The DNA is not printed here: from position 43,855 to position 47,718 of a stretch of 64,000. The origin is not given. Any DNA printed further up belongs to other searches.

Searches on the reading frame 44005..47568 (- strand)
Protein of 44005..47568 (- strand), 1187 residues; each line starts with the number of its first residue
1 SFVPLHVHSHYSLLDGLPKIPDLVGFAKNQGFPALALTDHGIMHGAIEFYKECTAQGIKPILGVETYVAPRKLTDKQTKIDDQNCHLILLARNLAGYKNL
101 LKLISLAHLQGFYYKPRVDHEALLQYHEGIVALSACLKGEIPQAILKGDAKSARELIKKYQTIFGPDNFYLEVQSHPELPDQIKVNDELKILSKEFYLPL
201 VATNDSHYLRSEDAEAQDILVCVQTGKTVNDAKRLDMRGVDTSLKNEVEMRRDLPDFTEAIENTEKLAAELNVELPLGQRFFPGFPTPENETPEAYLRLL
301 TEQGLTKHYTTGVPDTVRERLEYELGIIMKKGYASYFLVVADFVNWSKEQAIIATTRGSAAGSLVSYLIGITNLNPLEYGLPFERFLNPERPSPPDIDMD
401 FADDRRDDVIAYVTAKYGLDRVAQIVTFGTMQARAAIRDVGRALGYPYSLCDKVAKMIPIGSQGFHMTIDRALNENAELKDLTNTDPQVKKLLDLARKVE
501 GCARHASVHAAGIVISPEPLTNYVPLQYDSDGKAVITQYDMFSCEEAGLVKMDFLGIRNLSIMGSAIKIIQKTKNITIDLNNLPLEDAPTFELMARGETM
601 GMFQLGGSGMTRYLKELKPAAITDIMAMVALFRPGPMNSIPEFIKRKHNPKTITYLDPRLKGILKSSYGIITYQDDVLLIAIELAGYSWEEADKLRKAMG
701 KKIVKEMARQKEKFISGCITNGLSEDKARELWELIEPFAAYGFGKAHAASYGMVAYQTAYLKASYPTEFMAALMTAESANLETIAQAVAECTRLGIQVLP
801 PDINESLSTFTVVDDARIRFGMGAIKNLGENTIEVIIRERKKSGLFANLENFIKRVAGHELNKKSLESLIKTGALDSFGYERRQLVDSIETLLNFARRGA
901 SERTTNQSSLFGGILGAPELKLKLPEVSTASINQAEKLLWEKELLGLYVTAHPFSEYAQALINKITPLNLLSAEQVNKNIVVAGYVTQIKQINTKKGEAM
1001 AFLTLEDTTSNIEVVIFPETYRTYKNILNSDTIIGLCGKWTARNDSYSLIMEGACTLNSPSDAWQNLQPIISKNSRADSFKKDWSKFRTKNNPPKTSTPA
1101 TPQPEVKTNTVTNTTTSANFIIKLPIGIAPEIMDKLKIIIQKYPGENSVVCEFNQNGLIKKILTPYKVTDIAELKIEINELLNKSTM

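Call 78: search_protein_families(library=pfam, proteins=[window:44005-47568:-], max_evalue=0.001)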
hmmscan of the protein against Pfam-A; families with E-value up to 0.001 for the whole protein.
window:44005-47568:- (1187 aa): 5 families
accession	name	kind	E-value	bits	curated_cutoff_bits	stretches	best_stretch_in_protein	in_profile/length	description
PF07733.18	DNA_pol3_alpha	-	2.8e-101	338.9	23.9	1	296-556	2-260/260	Bacterial DNA polymerase III alpha NTPase domain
PF02811.25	PHP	-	6.2e-58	196.2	26.4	1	5-176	2-164/164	PHP domain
PF17657.6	DNA_pol3_finger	-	4.7e-54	182.6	22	1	559-722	1-166/166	Bacterial DNA polymerase III alpha subunit finger domain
PF14579.12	HHH_6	-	1.8e-30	105.4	25.6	1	795-885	1-90/90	Helix-hairpin-helix motif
PF01336.31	tRNA_anti-codon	-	7.7e-12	45.4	27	1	981-1051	2-69/75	OB-fold nucleic acid binding domain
